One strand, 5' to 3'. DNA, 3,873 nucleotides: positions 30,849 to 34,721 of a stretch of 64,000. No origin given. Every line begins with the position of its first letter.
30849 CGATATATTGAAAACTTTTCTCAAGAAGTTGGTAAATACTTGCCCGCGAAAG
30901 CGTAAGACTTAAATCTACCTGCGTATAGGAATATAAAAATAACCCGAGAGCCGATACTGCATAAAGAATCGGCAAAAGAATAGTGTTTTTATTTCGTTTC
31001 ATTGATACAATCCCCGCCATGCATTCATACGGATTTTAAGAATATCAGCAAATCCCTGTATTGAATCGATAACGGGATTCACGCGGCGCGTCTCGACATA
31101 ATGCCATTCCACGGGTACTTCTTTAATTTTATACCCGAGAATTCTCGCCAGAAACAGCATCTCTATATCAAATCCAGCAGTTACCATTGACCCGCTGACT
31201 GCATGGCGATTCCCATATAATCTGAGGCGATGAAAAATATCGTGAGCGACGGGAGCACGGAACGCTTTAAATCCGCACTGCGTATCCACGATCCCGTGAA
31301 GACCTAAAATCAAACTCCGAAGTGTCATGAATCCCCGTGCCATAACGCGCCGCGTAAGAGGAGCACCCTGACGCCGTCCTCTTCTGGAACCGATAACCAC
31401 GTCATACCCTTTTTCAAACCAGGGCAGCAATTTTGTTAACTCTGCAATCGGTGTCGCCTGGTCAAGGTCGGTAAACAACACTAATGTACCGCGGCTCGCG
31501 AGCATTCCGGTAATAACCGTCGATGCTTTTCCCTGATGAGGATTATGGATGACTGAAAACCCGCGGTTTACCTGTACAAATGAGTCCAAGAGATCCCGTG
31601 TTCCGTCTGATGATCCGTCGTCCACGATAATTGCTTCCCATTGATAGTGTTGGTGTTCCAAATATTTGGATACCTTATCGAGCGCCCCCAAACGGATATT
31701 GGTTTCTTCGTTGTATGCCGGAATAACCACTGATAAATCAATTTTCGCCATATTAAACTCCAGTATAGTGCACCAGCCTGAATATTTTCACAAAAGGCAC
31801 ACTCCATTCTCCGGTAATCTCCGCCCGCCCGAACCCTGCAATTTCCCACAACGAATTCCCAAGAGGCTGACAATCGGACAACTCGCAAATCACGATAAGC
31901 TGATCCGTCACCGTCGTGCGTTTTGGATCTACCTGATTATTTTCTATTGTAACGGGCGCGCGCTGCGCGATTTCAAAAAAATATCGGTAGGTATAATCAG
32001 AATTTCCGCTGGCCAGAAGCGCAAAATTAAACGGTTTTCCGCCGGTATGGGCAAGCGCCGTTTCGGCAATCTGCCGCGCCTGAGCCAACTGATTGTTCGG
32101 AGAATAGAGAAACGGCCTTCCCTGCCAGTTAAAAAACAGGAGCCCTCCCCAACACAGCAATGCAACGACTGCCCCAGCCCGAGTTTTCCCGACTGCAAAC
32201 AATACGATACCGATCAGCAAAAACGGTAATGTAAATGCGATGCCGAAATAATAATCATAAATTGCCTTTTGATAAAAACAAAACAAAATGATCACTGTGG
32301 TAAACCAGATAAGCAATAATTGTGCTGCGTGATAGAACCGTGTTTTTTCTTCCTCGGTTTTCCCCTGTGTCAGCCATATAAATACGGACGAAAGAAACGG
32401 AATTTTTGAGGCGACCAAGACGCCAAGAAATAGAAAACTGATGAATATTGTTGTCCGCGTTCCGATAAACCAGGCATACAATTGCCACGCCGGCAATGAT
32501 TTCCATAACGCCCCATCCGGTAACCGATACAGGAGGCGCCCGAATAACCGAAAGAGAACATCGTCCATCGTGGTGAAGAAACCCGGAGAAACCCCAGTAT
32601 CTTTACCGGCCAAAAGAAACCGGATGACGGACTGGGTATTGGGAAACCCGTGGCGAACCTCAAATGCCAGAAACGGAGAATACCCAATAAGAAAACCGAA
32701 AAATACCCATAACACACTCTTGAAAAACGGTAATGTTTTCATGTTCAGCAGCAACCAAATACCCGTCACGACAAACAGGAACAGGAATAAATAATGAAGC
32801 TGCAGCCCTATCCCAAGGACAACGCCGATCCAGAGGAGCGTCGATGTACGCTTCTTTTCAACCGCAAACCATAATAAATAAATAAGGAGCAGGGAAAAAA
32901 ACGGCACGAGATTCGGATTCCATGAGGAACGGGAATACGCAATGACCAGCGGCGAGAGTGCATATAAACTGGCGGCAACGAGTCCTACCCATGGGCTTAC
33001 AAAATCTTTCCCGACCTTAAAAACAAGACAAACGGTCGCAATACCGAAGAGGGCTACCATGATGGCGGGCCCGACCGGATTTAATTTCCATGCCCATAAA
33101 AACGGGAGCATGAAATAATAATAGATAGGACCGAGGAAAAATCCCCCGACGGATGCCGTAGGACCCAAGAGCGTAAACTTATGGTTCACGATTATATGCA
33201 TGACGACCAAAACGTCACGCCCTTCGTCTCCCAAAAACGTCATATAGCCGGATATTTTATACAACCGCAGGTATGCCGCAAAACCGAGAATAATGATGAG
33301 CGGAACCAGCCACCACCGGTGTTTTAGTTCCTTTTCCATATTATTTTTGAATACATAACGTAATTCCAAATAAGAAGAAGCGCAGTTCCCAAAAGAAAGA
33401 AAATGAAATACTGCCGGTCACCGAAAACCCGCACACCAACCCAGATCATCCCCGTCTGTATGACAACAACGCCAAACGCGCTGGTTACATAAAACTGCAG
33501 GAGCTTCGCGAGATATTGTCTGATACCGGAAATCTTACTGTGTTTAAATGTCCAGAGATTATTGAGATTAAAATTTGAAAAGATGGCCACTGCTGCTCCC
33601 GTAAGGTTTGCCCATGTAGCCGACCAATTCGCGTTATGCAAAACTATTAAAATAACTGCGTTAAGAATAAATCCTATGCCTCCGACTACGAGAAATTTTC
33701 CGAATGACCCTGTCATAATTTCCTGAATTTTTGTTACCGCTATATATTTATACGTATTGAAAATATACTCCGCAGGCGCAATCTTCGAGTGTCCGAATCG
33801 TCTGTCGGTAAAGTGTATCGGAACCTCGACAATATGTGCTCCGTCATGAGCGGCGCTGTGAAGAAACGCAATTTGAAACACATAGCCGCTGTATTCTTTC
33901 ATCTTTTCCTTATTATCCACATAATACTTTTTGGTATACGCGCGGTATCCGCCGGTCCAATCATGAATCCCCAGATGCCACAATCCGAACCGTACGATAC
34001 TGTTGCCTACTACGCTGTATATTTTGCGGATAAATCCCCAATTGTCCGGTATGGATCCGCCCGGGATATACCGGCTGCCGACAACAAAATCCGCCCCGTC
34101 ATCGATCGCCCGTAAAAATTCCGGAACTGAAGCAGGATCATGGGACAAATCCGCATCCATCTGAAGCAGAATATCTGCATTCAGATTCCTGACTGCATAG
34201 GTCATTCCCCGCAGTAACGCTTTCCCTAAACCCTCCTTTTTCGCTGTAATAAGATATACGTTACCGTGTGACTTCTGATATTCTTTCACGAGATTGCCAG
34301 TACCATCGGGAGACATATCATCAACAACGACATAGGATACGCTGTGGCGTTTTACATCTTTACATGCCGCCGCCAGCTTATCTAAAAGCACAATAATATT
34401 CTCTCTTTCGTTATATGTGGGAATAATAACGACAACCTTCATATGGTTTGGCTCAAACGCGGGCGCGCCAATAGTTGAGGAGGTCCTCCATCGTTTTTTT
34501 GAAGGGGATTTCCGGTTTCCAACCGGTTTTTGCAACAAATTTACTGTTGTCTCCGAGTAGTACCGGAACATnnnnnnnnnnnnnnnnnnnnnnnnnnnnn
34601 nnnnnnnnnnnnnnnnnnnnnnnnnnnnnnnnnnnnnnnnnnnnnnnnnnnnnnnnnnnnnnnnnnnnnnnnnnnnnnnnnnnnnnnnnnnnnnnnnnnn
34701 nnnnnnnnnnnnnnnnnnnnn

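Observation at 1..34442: A 34-kb surface-glycosylation super-locus with 15 GT-C membrane glycosyltransferases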

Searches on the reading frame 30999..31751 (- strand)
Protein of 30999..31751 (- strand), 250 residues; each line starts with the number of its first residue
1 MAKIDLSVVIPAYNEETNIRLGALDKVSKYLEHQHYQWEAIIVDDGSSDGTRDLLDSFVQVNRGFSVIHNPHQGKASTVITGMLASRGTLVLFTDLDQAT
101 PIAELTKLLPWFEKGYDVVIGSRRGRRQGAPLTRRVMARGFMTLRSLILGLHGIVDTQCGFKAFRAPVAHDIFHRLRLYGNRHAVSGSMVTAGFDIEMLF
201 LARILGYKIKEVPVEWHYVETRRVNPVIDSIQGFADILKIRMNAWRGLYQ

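Call 6: search_protein_families(library=pfam, proteins=[window:30999-31751:-], max_evalue=0.01)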
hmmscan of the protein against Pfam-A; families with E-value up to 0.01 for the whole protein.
window:30999-31751:- (250 aa): 3 families
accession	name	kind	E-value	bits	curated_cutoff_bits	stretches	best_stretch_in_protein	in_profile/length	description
PF00535.33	Glycos_transf_2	-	3.3e-27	95.9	23.3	1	7-171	1-166/168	Glycosyl transferase family 2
PF10111.15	Glyco_tranf_2_2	-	1.3e-05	25.3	27.3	1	7-107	1-101/276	Glycosyltransferase like family 2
PF13641.12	Glyco_tranf_2_3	-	0.0024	18.3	27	1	6-139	3-138/230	Glycosyltransferase like family 2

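Call 21: search_protein_families(library=ncbifam, proteins=[window:30999-31751:-], max_evalue=0.001)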
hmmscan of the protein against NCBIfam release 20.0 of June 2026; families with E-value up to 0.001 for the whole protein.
window:30999-31751:- (250 aa): 15 families
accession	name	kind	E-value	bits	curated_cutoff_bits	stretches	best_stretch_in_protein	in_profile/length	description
NF047588.1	GlcsyltransPgfSStrep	equivalog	5.4e-18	65.2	500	1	5-179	2-173/308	glycosyltransferase PgfS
NF041391.1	DPhHxTase_Halo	equivalog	6.3e-18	64.5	375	1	12-239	3-203/213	dolichyl-phosphate hexose transferase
NF007986.1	PRK10714.1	equivalog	9.7e-17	60.9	529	1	6-172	8-172/316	undecaprenyl-phosphate 4-deoxy-4-formamido-L-arabinose transferase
NF041875.1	EPS_EpsD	equivalog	1e-14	54.7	370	1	6-119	1-112/325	exopolysaccharide biosynthesis glycosyltransferase EpsD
TIGR03937.1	PgaC_IcaA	equivalog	6.2e-13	48.5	422.3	1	6-98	47-136/407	poly-beta-1,6-N-acetyl-D-glucosamine synthase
NF038302.1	EPS_HpsE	equivalog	3.5e-11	42.6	300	1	4-99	1-98/307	hormogonium polysaccharide biosynthesis glycosyltransferase HpsE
TIGR04283.1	glyco_like_mftF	equivalog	5.2e-11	42.6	182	1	6-112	1-97/221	TIGR04283 family arsenosugar biosynthesis glycosyltransferase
NF007482.0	PRK10073.1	equivalog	1.4e-10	40.7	423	1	4-99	6-97/334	glycosyltransferase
NF047683.1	TeichurnBiosyTuaG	equivalog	4.9e-10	39.5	400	1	5-113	7-112/252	teichuronic acid biosynthesis protein TuaG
NF058614.1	PPMAGASynPpgS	equivalog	1.3e-08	34.5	370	1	5-220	1-200/226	polyprenyl-phospho-N-acetylgalactosaminyl synthase PpgS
TIGR04182.1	glyco_TIGR04182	equivalog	2.1e-08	33.9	325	1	5-180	1-163/293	S-layer glycoprotein N-glycosyltransferase AglJ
TIGR03965.1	mycofact_glyco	equivalog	8.6e-08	31.5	280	1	5-115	75-182/467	mycofactocin biosynthesis glycosyltransferase MftF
NF010496.0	PRK13915.1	equivalog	1.4e-07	30.9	262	1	5-104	32-133/307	glucosyl-3-phosphoglycerate synthase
NF050050.1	ProtGlycPglI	equivalog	1.5e-06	27.8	500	1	5-129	3-125/306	GalNAc(5)-diNAcBac-PP-undecaprenol beta-1,3-glucosyltransferase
TIGR04242.1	nodulat_NodC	equivalog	6.5e-05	22.1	550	1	6-108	50-152/395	chitooligosaccharide synthase NodC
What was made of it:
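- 30999..31751 (-): G21, a GT2 without TM segments that resembles Pol-P-sugar synthases (250 aa). Its best NCBIfam hits are PgfS and Dol-P-hexose transferase (call 21).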

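Call 46: search_solved_structures(query=window:30999-31751:-, max_evalue=0.001)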
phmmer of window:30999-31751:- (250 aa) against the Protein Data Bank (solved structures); distinct sequences matched with E-value up to 0.001: 14.
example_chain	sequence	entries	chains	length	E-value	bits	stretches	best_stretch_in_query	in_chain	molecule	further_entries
9bhc_C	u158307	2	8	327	4.6e-13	52.5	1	6-170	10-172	Undecaprenyl-phosphate 4-deoxy-4-formamido-L-arabinose transferase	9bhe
8vxh_A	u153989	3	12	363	5.8e-13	52.2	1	6-170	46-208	Undecaprenyl-phosphate 4-deoxy-4-formamido-L-arabinose transferase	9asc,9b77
9hwj_A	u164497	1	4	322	2.5e-12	50.2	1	6-172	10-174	Undecaprenyl-phosphate 4-deoxy-4-formamido-L-arabinose transferase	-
5eke_A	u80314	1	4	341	4e-12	49.5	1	2-142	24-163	Uncharacterized glycosyltransferase sll0501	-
5ekp_C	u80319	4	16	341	4.1e-12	49.4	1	2-142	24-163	Uncharacterized glycosyltransferase sll0501 | Glycosyltransferase sll0501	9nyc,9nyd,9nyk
9nye_A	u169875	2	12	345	4.1e-12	49.4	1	2-142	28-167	Glycosyltransferase sll0501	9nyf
5mlz_A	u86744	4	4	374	2.4e-11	46.9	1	4-170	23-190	Dolichol monophosphate mannose synthase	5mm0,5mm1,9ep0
5hea_A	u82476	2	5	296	2e-05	27.5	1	6-100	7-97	Putative glycosyltransferase (GalT1)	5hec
8vh7_A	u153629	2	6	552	7.6e-05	25.6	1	31-186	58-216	Heparosan synthase B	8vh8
8viw_A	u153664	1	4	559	7.8e-05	25.6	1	31-186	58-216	Heparosan synthase B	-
6yv7_B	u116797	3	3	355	0.0003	23.6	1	6-112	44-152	Glycosyl transferase, family 2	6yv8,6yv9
6yv7_A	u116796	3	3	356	0.00031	23.6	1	6-112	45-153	Glycosyl transferase, family 2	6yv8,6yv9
8bz8_A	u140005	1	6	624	0.00058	22.7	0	4-105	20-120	Glycosyltransferase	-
8bz4_A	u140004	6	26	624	0.0006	22.7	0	4-105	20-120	Glycosyltransferase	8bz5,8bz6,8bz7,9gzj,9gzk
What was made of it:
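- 30999..31751 (-): Its best PDB sequence matches are ArnC, GtrB sll0501 and DPMS (E 5e-13 to 2e-11, call 46).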

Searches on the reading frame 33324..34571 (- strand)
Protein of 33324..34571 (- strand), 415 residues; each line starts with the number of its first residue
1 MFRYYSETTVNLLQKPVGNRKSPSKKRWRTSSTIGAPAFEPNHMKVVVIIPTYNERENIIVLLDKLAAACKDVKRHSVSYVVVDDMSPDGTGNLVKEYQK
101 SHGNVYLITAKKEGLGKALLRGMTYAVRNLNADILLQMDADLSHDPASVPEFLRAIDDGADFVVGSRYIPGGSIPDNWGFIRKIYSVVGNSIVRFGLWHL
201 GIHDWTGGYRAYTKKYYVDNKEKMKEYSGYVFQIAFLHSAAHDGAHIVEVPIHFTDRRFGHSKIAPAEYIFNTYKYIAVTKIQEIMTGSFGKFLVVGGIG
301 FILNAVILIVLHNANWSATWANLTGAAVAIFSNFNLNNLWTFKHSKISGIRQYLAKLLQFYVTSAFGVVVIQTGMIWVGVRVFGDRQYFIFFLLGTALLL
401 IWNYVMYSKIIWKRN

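Call 6: search_protein_families(library=pfam, proteins=[window:33324-34571:-], max_evalue=0.01)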
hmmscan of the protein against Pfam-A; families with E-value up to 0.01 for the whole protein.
window:33324-34571:- (415 aa): 3 families
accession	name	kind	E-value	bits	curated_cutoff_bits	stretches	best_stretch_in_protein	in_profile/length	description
PF00535.33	Glycos_transf_2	-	2e-23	83.6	23.3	1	48-216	2-163/168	Glycosyl transferase family 2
PF04138.20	GtrA_DPMS_TM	-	1.6e-16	61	26.1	1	292-412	1-117/117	GtrA/DPMS, transmembrane domain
PF13641.12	Glyco_tranf_2_3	-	6.4e-06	26.8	27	1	46-166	3-122/230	Glycosyltransferase like family 2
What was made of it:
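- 33324..34442 (-): G23, a DPMS-type GT2 fused to a GtrA-like 4-TM domain (372 aa). Pfam GT2 83.6 bits plus GtrA_DPMS_TM 61 bits (call 6).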

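Call 21: search_protein_families(library=ncbifam, proteins=[window:33324-34571:-], max_evalue=0.001)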
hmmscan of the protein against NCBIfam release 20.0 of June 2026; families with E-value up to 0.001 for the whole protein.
window:33324-34571:- (415 aa): 13 families
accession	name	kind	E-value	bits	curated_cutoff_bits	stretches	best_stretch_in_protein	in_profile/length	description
NF007986.1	PRK10714.1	equivalog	1e-20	74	529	1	44-320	6-267/316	undecaprenyl-phosphate 4-deoxy-4-formamido-L-arabinose transferase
NF047588.1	GlcsyltransPgfSStrep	equivalog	6.8e-15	55.1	500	1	44-195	1-147/308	glycosyltransferase PgfS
TIGR04182.1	glyco_TIGR04182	equivalog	7e-14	51.9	325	1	45-296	1-236/293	S-layer glycoprotein N-glycosyltransferase AglJ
NF041391.1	DPhHxTase_Halo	equivalog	8.6e-12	44.5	375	1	52-267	3-195/213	dolichyl-phosphate hexose transferase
NF058614.1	PPMAGASynPpgS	equivalog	3.8e-09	36.3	370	1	46-261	2-203/226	polyprenyl-phospho-N-acetylgalactosaminyl synthase PpgS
NF041875.1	EPS_EpsD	equivalog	8.8e-09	35.2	370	1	47-164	2-112/325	exopolysaccharide biosynthesis glycosyltransferase EpsD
NF045692.1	OglycostaseCruG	equivalog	1.3e-07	30.9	600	1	43-159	39-156/386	2'-O-glycosyltransferase CruG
NF038302.1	EPS_HpsE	equivalog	1.5e-07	30.7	300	1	45-121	2-80/307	hormogonium polysaccharide biosynthesis glycosyltransferase HpsE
TIGR03469.1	HpnB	hypoth_equivalog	6.5e-07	28.7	379.25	1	40-154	35-158/386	hopene-associated glycosyltransferase HpnB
TIGR04283.1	glyco_like_mftF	equivalog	2.6e-06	27.2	182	1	48-156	3-97/221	TIGR04283 family arsenosugar biosynthesis glycosyltransferase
NF007482.0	PRK10073.1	equivalog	4.5e-06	25.9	423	1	43-127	5-85/334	glycosyltransferase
NF010496.0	PRK13915.1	equivalog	1.2e-05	24.6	262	1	23-154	14-140/307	glucosyl-3-phosphoglycerate synthase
TIGR04242.1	nodulat_NodC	equivalog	0.00015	20.9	550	1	43-152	47-152/395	chitooligosaccharide synthase NodC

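Call 45: search_solved_structures(query=window:33324-34571:-, max_evalue=0.001)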
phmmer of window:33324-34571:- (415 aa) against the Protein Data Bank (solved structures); distinct sequences matched with E-value up to 0.001: 14.
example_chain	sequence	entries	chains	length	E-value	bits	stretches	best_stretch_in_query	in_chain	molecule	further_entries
5mlz_A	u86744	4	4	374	1.9e-38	135.6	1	42-412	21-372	Dolichol monophosphate mannose synthase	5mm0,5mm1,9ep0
9hwj_A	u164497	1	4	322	1.1e-19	73.8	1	44-324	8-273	Undecaprenyl-phosphate 4-deoxy-4-formamido-L-arabinose transferase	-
8vxh_A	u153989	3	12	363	5.4e-17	64.9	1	44-321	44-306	Undecaprenyl-phosphate 4-deoxy-4-formamido-L-arabinose transferase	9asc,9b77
9bhc_C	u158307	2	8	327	7.2e-17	64.5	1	44-321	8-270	Undecaprenyl-phosphate 4-deoxy-4-formamido-L-arabinose transferase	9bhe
6yv7_B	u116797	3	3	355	1.1e-07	34.3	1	26-143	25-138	Glycosyl transferase, family 2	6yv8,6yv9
6yv7_A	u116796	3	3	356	1.1e-07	34.3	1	26-143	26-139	Glycosyl transferase, family 2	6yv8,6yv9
2z87_A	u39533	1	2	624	1.4e-07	33.9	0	47-169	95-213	Chondroitin synthase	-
2z86_A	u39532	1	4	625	1.4e-07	33.9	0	47-169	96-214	Chondroitin synthase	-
5eke_A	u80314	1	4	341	6.3e-05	25.2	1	44-190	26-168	Uncharacterized glycosyltransferase sll0501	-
5ekp_C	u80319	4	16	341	8.5e-05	24.8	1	44-190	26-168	Uncharacterized glycosyltransferase sll0501 | Glycosyltransferase sll0501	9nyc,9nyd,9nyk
9nye_A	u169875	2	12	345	8.7e-05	24.7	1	44-190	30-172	Glycosyltransferase sll0501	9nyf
5tze_C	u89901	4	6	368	0.00041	22.5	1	44-149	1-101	Glycosyl transferase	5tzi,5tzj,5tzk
3bcv_A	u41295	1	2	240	0.00074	21.6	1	45-127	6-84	Putative glycosyltransferase protein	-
5tz8_A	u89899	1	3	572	0.00086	21.4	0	44-144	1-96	Glycosyl transferase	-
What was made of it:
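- Three Pol-P-monosaccharide synthase-like GT2s would be unnecessary in such a cluster (calls 21, 45-46).
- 33324..34442 (-): It matches P. furiosus Dol-P-Man synthase 5mlz over the full length, E 1.9e-38, followed by ArnC (call 45).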
